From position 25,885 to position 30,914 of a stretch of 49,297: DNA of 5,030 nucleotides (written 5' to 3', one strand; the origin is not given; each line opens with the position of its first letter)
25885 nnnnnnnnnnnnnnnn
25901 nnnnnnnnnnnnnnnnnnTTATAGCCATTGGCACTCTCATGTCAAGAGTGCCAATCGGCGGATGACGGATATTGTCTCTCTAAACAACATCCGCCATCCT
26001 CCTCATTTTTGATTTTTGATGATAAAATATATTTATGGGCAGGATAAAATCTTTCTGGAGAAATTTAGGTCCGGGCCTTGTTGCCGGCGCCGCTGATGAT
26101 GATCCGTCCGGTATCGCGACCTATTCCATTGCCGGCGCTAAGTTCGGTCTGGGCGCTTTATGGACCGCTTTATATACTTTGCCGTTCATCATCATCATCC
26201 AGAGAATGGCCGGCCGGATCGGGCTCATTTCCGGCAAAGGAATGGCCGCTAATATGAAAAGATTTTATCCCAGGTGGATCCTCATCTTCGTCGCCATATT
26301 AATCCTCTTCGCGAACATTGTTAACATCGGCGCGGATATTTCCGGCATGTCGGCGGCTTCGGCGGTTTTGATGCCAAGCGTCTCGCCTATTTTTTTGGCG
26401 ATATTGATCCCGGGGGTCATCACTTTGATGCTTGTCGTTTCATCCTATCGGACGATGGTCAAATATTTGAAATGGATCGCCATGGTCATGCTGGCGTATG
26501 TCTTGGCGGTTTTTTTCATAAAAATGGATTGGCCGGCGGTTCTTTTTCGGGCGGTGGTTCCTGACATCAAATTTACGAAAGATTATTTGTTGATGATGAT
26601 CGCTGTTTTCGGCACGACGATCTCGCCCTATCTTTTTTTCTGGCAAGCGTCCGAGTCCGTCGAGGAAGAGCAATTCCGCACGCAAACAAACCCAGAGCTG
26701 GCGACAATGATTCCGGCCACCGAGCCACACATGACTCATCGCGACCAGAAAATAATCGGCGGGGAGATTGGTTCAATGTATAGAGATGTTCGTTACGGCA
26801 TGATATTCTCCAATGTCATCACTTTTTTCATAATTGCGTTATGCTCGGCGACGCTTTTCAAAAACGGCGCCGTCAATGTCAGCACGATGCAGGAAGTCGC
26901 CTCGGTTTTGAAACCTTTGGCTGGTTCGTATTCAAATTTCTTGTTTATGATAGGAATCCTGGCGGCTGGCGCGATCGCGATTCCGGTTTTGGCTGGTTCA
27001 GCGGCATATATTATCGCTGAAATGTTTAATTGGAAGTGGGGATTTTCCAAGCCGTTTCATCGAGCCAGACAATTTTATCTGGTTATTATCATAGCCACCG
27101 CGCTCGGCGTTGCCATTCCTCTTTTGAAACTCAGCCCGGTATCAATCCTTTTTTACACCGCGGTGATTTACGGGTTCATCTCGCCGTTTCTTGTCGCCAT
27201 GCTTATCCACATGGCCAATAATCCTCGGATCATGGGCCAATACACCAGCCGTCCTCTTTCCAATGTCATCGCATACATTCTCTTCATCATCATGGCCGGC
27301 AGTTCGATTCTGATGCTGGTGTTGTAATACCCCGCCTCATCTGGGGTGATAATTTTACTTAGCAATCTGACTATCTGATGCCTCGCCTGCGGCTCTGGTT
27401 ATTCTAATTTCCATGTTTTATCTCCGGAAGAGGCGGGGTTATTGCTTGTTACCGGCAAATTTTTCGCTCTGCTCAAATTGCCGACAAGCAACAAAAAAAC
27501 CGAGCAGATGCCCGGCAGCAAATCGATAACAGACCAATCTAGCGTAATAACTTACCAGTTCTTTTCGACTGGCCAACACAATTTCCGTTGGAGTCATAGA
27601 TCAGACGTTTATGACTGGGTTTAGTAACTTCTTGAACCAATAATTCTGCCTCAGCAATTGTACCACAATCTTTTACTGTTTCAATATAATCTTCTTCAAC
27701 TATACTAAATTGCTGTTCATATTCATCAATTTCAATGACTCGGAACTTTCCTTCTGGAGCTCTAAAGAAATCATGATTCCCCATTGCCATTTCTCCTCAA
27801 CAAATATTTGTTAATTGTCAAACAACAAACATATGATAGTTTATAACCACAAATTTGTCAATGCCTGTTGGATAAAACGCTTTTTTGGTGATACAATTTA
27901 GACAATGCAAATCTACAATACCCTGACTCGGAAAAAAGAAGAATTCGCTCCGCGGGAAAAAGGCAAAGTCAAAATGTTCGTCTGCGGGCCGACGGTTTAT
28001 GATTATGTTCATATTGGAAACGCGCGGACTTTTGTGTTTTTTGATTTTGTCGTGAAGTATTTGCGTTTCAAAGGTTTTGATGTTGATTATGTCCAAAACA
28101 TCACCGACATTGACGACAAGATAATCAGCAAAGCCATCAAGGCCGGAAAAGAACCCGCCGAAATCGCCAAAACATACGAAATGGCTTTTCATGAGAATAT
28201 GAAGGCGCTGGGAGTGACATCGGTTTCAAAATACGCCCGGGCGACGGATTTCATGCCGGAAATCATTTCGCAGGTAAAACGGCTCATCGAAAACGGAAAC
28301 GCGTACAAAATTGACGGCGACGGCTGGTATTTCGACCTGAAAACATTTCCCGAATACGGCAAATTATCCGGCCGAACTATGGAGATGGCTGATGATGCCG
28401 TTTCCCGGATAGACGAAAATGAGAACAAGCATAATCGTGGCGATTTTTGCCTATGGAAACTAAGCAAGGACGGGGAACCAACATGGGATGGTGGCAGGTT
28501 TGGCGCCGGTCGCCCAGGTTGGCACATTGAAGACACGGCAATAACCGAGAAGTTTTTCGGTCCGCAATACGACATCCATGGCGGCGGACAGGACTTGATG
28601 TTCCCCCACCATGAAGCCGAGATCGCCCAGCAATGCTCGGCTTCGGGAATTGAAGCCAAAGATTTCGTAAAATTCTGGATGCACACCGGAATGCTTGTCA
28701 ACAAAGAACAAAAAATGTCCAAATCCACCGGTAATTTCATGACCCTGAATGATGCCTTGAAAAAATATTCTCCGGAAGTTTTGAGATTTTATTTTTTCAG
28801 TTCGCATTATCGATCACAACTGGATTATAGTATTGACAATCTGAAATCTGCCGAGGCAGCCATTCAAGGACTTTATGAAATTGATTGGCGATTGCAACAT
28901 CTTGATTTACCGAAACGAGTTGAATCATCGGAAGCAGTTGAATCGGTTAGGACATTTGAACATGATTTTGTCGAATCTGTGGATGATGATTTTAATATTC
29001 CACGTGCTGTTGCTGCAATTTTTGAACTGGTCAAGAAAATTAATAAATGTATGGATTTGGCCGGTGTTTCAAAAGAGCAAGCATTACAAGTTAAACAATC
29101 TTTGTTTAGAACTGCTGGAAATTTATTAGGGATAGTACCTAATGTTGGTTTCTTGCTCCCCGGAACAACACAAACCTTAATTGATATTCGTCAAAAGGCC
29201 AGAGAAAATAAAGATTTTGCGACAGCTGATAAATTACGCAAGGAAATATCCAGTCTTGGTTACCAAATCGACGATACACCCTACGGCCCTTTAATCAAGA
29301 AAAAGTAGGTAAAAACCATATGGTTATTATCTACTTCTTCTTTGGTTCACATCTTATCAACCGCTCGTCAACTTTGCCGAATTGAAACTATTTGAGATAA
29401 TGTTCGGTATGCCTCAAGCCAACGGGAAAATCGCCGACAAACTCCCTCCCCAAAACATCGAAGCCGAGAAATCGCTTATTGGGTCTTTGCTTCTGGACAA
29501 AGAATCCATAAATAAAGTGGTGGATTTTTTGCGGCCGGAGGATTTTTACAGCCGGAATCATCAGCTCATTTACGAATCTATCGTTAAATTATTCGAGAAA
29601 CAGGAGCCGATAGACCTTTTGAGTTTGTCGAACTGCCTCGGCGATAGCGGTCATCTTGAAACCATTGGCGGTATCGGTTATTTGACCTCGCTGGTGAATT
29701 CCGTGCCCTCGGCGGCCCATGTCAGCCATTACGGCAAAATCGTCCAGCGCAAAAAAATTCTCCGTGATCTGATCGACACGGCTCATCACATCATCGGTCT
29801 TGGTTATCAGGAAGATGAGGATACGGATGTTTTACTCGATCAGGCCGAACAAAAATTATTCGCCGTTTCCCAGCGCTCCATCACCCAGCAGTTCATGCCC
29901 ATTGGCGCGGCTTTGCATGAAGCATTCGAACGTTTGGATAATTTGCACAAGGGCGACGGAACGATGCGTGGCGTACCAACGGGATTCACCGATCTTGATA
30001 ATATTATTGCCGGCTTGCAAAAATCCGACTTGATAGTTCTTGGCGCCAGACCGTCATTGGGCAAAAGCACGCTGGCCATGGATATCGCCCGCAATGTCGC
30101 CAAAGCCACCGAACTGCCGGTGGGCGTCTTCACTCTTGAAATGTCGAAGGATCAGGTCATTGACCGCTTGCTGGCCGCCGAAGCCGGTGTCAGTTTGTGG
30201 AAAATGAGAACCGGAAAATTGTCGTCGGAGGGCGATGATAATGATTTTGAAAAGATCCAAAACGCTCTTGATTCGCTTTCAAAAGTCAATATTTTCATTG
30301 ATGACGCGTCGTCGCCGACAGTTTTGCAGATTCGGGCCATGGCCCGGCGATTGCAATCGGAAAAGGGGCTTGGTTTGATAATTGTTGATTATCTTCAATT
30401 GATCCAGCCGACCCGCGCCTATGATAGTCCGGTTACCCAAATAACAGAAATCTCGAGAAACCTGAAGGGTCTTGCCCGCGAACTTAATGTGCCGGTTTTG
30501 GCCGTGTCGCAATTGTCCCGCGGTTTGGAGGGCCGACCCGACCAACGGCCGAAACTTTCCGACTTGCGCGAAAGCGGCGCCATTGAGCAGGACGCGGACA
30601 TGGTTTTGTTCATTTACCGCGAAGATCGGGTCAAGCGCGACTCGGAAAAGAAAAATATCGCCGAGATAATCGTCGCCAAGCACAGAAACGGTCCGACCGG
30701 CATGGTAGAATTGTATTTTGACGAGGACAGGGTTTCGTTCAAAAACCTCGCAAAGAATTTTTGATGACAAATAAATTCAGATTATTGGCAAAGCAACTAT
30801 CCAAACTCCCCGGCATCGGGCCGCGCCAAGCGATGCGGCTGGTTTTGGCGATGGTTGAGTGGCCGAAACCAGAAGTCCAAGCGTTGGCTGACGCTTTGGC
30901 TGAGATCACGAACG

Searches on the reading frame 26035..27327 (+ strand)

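Call 85: search_protein_families(library=pfam, proteins=[window:26035-27327:+], max_evalue=0.00001)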
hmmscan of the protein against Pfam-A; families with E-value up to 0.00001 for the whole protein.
window:26035-27327:+ (430 aa): 1 family
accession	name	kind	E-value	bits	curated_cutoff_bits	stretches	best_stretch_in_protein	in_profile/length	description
PF01566.24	Nramp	-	9.6e-75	252.3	29.8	1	27-405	1-355/357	Natural resistance-associated macrophage protein-like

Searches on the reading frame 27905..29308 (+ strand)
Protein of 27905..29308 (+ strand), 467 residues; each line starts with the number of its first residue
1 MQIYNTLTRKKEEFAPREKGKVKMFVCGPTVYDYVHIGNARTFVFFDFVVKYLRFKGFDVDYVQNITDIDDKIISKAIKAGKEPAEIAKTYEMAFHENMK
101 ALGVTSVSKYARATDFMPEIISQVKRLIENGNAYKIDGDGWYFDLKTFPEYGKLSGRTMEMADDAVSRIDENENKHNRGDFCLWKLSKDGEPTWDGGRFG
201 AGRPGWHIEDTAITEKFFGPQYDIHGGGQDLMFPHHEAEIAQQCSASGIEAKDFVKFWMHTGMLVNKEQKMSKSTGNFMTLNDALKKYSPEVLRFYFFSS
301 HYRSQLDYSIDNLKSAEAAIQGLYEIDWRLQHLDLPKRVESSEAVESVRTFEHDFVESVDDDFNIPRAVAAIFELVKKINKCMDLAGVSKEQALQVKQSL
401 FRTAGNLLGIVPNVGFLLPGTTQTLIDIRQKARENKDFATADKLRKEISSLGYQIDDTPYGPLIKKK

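Call 85: search_protein_families(library=pfam, proteins=[window:27905-29308:+], max_evalue=0.00001)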
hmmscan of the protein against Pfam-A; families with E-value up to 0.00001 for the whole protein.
window:27905-29308:+ (467 aa): 5 families
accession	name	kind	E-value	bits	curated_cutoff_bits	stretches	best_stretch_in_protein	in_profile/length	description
PF01406.26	tRNA-synt_1e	-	3.1e-110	368.7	27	1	14-317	2-300/301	tRNA synthetases class I (C) catalytic domain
PF09334.17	tRNA-synt_1g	-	6.3e-17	61.8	20.1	2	33-142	12-122/391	tRNA synthetases class I (M)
PF09190.17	DALR_2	-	5.1e-13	49.8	22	1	355-410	2-55/57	DALR domain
PF01921.24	tRNA-synt_1f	-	9.8e-12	44.9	27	1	263-314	275-326/360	tRNA synthetases class I (K)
PF00133.28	tRNA-synt_1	-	1.2e-09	37.9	22.7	0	251-306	356-411/414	tRNA synthetases class I (I, L, M and V)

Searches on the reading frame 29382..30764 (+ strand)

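Call 85: search_protein_families(library=pfam, proteins=[window:29382-30764:+], max_evalue=0.00001)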
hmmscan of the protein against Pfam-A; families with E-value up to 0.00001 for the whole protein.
window:29382-30764:+ (460 aa): 3 families
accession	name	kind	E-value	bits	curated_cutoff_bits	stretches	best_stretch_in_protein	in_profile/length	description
PF03796.21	DnaB_C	-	1.9e-98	329.4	27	1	197-455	1-255/255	DnaB-like helicase C terminal domain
PF00772.26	DnaB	-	3.6e-34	117.3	23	1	22-122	2-102/103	DnaB-like helicase N terminal domain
PF13481.12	AAA_25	-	2e-13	50.8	27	1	197-378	14-190/195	AAA domain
